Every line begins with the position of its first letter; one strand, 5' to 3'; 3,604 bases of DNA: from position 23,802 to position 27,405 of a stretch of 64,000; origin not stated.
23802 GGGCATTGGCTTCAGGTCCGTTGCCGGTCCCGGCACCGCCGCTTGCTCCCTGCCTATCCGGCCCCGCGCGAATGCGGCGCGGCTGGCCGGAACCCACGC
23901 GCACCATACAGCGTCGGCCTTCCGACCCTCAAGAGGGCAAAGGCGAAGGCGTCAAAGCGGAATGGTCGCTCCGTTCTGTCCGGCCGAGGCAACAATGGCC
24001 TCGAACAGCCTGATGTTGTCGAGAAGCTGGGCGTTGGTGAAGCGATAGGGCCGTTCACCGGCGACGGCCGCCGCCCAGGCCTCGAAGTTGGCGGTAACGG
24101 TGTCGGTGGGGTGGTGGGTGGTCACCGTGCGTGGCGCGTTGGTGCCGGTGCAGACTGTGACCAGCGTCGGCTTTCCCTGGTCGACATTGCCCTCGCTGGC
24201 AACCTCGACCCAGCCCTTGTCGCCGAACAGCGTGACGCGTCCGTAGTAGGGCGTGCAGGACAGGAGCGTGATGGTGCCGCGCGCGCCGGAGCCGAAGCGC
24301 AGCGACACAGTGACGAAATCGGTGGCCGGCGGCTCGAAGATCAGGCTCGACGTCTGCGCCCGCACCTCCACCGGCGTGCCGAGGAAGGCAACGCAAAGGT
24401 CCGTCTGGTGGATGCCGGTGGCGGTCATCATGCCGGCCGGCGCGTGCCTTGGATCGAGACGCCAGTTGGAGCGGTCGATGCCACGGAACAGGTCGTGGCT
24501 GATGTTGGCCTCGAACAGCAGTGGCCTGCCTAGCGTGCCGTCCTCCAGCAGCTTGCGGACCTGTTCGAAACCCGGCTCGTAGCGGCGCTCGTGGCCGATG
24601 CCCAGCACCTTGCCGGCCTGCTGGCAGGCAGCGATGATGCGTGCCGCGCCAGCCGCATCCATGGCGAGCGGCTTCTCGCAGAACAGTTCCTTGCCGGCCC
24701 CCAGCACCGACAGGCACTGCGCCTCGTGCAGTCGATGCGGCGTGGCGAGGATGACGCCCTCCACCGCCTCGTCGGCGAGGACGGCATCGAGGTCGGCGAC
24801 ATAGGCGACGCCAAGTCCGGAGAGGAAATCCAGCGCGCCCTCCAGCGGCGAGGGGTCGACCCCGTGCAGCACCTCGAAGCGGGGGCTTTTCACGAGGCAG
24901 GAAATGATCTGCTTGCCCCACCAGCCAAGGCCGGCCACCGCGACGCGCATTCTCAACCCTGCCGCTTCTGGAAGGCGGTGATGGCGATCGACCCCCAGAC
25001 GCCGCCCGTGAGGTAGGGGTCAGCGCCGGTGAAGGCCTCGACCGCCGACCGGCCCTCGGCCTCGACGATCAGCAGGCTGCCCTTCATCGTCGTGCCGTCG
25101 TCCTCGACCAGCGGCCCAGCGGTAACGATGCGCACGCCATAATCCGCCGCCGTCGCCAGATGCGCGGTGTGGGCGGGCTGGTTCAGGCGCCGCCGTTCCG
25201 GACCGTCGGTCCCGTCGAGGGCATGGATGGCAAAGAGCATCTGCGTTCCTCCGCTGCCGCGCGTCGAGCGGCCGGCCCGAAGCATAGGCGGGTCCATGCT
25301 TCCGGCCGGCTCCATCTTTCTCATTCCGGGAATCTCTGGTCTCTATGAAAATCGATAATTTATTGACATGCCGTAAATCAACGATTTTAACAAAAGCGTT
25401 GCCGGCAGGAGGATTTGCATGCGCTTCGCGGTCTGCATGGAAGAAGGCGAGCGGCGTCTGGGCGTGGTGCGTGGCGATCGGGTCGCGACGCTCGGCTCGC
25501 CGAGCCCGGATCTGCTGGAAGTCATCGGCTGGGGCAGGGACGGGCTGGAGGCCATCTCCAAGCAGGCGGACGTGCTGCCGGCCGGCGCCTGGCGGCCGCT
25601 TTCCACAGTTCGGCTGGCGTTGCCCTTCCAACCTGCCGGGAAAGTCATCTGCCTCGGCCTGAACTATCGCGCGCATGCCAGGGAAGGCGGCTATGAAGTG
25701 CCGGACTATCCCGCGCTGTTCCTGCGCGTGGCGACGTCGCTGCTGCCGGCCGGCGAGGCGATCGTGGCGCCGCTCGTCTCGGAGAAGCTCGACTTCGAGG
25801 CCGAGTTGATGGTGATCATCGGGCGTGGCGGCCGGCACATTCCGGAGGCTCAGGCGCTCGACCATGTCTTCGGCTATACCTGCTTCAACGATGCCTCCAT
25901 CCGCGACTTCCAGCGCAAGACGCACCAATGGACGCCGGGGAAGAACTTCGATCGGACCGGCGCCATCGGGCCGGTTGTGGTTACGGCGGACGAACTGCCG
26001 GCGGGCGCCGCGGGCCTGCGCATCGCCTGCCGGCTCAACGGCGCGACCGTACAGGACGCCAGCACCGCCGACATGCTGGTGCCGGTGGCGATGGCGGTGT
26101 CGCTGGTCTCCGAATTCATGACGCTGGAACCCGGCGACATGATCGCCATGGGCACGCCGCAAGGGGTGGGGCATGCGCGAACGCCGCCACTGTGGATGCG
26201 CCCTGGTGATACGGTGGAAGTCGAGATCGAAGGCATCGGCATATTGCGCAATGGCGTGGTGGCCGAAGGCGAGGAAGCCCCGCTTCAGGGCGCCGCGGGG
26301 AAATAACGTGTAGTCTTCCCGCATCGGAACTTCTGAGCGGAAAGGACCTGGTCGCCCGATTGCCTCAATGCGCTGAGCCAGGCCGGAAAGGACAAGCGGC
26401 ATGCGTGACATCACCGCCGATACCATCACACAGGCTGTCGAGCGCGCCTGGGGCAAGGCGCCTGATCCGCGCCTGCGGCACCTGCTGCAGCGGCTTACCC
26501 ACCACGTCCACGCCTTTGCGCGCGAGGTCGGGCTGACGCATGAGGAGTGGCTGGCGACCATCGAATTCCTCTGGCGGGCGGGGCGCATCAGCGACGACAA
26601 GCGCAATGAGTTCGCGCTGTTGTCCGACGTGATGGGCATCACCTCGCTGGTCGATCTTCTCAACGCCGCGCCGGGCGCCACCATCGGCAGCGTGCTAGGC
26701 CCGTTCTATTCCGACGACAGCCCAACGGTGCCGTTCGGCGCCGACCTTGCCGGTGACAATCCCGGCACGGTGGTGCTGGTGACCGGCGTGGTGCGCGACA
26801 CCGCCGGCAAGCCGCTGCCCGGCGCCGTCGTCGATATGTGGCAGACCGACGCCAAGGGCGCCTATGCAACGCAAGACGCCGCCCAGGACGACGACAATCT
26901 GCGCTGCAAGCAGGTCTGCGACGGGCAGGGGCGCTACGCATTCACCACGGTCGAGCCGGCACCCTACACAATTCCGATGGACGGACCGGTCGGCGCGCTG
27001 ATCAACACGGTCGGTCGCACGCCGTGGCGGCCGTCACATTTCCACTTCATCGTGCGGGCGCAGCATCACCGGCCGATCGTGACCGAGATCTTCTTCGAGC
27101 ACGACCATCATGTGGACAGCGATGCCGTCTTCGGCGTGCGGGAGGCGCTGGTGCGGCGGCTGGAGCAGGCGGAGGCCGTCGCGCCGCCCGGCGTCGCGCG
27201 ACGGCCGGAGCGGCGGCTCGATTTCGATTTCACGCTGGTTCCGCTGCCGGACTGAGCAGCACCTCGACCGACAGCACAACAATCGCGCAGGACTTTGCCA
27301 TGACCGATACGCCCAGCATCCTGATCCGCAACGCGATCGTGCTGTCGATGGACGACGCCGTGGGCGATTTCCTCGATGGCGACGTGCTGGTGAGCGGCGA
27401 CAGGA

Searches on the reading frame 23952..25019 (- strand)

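Call 51: search_protein_families(library=pfam, proteins=[window:23952-25019:-], max_evalue=0.00001)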
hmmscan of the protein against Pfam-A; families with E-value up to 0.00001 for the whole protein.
window:23952-25019:- (355 aa): 3 families
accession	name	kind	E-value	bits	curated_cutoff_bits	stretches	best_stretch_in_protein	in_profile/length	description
PF22725.1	GFO_IDH_MocA_C3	-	8.6e-24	84.3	27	1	151-272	1-124/124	GFO/IDH/MocA C-terminal domain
PF01408.29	GFO_IDH_MocA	-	1.3e-19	71.5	24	1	24-143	1-120/120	Oxidoreductase family, NAD-binding Rossmann fold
PF02894.22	GFO_IDH_MocA_C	-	8.7e-17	62.1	22.9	1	155-350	1-214/218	Oxidoreductase family, C-terminal alpha/beta domain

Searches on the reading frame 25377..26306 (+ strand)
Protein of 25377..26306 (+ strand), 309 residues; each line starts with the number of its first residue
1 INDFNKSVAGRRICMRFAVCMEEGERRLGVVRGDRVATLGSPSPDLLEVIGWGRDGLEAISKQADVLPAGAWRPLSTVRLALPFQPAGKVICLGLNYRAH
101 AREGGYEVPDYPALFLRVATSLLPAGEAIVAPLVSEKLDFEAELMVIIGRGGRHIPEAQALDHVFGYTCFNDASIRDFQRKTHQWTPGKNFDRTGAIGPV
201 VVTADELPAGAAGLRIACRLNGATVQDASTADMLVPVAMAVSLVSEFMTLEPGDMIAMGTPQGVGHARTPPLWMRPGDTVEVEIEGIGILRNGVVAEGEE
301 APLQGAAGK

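Call 51: search_protein_families(library=pfam, proteins=[window:25377-26306:+], max_evalue=0.00001)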
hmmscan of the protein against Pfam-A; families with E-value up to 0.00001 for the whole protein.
window:25377-26306:+ (309 aa): 1 family
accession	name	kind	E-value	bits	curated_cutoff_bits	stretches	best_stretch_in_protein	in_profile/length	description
PF01557.24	FAA_hydrolase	-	7.2e-68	228.9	23.9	1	89-295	1-214/214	Fumarylacetoacetate (FAA) hydrolase C-terminal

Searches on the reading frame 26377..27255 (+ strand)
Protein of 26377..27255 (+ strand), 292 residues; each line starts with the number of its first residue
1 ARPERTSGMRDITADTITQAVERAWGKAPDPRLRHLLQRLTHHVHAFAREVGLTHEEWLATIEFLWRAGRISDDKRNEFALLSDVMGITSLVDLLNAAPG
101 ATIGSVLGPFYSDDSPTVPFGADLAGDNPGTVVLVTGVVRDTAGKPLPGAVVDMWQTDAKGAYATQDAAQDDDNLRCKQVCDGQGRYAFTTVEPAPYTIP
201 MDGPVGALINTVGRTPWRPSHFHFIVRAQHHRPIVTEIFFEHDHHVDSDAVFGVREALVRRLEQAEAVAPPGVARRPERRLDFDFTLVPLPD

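Call 51: search_protein_families(library=pfam, proteins=[window:26377-27255:+], max_evalue=0.00001)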
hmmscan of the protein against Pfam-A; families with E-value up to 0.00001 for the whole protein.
window:26377-27255:+ (292 aa): 2 families
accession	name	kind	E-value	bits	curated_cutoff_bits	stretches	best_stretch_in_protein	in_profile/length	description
PF00775.27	Dioxygenase_C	-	9.7e-45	152.7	27.3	1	122-287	19-180/182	Dioxygenase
PF04444.19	Dioxygenase_N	-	4e-25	87.9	27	1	30-98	1-69/75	Catechol dioxygenase N terminus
